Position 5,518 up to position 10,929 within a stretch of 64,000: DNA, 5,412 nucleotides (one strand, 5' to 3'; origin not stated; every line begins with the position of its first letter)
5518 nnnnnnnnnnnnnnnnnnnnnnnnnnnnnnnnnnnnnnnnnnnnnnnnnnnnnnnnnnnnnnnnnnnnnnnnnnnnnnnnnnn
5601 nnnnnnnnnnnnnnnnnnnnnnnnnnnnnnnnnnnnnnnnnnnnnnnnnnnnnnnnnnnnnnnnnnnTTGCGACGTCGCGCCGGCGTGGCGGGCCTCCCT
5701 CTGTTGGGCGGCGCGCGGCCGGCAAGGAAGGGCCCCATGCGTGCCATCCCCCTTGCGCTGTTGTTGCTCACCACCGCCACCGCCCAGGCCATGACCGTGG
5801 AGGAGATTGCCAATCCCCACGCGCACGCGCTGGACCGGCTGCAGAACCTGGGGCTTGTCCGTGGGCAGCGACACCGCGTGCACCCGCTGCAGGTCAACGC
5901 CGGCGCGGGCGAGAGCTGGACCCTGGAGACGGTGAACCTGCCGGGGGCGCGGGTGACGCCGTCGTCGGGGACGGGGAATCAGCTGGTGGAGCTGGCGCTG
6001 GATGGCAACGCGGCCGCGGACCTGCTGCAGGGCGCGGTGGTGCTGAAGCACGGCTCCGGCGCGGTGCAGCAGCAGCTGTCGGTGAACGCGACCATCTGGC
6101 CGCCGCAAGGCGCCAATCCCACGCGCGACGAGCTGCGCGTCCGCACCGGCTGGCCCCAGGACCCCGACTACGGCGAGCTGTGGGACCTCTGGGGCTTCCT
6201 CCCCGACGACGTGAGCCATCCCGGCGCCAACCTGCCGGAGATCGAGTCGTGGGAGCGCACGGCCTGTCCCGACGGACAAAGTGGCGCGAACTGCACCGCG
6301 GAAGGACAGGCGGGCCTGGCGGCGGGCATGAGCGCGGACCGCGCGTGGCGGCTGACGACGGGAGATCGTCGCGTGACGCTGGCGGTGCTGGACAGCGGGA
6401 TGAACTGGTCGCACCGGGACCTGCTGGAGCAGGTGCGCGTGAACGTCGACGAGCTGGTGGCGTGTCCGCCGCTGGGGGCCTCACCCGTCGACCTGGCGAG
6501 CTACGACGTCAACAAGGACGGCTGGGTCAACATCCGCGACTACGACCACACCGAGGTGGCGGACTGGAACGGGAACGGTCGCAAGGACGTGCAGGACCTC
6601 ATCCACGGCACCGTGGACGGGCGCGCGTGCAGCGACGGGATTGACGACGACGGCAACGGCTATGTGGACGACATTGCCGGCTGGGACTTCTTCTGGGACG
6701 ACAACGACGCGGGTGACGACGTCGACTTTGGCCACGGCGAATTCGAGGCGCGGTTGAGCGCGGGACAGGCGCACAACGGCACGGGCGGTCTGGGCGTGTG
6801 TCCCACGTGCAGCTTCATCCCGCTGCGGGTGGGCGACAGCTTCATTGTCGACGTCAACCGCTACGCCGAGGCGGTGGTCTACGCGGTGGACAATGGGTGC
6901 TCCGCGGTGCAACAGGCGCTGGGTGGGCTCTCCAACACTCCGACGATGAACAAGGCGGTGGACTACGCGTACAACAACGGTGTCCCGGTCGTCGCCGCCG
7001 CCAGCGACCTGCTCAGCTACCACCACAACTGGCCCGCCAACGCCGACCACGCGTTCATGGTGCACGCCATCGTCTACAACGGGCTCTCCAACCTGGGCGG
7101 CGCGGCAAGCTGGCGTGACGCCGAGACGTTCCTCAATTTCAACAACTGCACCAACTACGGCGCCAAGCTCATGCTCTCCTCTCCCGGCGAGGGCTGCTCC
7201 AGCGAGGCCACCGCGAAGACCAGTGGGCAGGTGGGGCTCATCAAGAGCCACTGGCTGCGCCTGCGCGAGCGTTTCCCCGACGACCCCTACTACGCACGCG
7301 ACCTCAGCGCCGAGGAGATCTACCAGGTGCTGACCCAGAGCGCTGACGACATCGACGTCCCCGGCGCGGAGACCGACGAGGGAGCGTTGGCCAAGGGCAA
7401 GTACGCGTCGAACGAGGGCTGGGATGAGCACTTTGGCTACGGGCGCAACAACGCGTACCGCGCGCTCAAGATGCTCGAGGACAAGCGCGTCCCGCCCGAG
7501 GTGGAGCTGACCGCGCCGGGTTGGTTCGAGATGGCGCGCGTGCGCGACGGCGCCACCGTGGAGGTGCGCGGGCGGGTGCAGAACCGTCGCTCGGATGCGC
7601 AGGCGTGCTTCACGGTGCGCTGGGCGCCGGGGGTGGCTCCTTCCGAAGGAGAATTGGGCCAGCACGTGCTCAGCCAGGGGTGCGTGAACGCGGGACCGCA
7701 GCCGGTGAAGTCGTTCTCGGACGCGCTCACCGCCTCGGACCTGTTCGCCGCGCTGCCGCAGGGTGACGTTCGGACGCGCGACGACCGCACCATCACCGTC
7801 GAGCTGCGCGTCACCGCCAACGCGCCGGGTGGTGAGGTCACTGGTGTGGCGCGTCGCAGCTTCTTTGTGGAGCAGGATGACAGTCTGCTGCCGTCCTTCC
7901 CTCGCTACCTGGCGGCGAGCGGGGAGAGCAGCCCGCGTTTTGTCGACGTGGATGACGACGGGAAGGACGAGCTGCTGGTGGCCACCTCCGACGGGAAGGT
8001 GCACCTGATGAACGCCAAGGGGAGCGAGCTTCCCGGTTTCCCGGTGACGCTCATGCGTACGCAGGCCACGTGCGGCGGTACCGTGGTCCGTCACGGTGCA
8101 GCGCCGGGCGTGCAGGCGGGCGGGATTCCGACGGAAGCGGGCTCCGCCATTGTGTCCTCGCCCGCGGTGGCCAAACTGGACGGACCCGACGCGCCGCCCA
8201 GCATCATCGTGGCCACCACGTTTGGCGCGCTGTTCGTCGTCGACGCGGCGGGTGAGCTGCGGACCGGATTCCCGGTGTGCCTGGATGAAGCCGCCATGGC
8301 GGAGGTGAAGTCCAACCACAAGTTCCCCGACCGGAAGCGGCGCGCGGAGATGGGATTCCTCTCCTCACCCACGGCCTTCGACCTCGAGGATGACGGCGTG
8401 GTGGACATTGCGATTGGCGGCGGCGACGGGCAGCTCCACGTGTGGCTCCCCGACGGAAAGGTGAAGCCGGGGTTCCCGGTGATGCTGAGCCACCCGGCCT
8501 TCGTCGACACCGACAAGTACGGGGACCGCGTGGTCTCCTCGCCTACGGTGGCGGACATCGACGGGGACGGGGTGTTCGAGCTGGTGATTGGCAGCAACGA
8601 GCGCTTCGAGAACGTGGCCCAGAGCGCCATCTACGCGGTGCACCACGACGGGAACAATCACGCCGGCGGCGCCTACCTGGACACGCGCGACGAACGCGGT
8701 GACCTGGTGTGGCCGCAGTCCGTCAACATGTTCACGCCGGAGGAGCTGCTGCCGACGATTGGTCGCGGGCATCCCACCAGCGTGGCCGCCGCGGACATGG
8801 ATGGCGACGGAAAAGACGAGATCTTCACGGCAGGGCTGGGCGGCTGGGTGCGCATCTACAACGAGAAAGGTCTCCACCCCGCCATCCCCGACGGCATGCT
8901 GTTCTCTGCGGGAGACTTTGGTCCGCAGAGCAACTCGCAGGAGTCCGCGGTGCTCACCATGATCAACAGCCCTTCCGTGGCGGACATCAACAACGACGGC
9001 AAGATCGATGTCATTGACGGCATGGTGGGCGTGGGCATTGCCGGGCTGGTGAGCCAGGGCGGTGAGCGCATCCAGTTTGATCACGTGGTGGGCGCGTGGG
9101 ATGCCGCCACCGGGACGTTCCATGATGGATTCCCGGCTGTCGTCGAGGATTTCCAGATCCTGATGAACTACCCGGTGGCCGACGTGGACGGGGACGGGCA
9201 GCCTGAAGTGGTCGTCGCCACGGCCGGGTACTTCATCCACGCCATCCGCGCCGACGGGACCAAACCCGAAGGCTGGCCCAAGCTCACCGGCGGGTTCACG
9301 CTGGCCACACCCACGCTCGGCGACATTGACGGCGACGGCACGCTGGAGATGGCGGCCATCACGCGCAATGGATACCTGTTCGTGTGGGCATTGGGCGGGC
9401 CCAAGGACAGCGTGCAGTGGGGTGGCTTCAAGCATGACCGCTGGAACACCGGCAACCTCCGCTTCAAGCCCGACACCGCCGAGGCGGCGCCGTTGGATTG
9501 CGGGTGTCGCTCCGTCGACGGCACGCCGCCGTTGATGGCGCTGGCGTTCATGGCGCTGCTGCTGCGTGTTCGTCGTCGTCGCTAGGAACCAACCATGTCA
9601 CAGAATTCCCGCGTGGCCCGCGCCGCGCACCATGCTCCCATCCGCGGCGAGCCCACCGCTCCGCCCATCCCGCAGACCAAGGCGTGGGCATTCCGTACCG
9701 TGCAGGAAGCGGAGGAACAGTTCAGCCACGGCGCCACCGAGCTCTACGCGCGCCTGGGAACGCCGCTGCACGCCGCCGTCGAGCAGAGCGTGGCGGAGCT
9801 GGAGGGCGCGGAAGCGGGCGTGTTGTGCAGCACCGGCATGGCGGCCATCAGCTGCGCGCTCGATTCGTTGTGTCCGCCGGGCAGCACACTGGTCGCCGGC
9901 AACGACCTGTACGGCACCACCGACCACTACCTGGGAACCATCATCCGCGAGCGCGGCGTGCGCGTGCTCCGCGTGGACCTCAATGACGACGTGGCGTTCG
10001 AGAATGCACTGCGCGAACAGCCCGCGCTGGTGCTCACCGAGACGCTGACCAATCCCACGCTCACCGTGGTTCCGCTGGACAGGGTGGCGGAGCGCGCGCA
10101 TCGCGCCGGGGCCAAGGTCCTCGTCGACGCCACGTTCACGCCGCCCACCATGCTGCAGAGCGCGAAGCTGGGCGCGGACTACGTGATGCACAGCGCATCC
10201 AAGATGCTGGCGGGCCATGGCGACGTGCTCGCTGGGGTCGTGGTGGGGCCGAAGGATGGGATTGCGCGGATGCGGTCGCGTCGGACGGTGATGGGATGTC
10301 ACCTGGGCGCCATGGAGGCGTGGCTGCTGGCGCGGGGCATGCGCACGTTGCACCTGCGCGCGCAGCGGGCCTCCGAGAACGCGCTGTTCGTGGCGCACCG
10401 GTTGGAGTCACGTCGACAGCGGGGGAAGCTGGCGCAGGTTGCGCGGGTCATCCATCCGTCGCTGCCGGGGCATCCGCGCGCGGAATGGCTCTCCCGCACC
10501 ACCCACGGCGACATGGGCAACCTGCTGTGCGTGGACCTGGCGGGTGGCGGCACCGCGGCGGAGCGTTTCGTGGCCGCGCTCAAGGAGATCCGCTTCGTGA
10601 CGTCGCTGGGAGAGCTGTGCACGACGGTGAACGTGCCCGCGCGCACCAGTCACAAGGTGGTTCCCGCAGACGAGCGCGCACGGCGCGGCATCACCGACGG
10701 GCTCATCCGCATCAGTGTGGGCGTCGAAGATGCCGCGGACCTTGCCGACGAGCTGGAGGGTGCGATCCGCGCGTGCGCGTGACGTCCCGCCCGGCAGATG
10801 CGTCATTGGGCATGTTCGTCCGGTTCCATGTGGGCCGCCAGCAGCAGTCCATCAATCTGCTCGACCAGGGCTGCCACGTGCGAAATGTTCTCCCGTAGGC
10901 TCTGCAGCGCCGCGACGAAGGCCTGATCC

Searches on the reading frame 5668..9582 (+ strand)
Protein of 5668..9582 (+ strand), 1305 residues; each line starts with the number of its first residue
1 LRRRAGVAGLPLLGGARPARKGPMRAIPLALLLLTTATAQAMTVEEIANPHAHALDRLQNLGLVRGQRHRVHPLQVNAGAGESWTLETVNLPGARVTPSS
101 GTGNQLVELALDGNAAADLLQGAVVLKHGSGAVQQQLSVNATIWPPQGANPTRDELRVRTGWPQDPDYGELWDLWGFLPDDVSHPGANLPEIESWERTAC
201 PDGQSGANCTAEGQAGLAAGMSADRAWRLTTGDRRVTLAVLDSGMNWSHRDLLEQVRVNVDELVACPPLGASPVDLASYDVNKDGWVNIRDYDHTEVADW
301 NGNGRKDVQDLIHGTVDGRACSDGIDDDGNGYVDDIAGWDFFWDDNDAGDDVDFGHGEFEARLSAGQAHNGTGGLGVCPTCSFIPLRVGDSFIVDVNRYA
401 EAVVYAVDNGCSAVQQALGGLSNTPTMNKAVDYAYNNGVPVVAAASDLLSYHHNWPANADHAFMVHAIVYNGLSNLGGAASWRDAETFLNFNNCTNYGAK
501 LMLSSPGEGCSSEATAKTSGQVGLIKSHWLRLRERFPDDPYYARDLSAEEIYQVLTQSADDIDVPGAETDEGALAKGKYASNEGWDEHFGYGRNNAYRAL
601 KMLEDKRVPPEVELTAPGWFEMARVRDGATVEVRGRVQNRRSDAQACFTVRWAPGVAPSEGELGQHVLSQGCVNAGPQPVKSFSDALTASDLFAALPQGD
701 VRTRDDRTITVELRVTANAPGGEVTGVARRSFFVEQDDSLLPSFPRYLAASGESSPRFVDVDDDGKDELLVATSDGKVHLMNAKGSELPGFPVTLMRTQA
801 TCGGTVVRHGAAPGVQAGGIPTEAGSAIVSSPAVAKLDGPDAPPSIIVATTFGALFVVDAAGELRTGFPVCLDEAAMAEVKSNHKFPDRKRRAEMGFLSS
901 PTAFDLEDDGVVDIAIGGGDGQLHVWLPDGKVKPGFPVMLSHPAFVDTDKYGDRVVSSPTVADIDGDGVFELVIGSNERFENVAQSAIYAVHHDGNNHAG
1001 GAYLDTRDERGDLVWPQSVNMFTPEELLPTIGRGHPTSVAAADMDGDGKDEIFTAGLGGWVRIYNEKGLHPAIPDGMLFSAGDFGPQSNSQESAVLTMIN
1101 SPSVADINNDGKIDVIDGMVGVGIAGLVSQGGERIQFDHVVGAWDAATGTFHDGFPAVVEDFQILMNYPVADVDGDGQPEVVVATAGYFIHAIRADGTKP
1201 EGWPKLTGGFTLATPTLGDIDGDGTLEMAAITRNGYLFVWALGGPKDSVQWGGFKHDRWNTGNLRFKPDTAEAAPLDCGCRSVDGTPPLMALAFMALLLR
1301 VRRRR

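Call 73: search_protein_families(library=pfam, proteins=[window:5668-9582:+], max_evalue=0.0001)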
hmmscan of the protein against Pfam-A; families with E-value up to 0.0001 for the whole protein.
window:5668-9582:+ (1305 aa): 5 families
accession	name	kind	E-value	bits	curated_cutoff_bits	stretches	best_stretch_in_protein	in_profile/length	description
PF13517.12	FG-GAP_3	-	2.5e-25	89.3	26.9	1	1172-1229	1-60/61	FG-GAP-like repeat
PF01839.29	FG-GAP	-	1.2e-17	63.8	22.1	0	1036-1054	2-20/37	FG-GAP repeat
PF00082.27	Peptidase_S8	-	1.7e-14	54.3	21.8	1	234-592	2-288/288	Subtilase family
PF25292.1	Beta-prop_CGLA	-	9.8e-12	45.4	26.8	0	760-819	38-94/316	Lambda-carrageenase beta-propeller domain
PF14783.12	BBS2_Mid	-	1.7e-07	31.7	27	0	758-783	4-29/108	Ciliary BBSome complex subunit 2, middle region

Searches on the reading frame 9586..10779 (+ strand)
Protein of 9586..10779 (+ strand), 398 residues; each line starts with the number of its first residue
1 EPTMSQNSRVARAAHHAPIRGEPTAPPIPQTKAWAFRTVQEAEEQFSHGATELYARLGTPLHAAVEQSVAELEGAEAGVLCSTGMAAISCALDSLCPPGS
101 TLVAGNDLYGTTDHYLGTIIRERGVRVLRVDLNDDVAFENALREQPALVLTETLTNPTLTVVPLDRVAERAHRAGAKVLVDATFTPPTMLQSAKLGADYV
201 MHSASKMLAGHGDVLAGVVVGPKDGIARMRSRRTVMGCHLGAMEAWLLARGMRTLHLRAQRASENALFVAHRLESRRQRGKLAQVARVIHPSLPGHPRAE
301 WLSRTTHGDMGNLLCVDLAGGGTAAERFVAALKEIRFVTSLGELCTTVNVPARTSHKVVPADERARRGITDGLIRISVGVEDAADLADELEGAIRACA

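Call 73: search_protein_families(library=pfam, proteins=[window:9586-10779:+], max_evalue=0.0001)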
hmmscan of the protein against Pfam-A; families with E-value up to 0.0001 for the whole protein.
window:9586-10779:+ (398 aa): 3 families
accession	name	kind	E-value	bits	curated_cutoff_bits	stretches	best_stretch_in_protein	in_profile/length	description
PF01053.26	Cys_Met_Meta_PP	-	1.2e-93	314.2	27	1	22-394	16-380/381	Cys/Met metabolism PLP-dependent enzyme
PF00266.25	Aminotran_5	-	1.2e-07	31.6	21.5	1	137-230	131-222/371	Aminotransferase class-V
PF01212.27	Beta_elim_lyase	-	3.8e-06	26.9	27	1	61-274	33-262/288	Beta-eliminating lyase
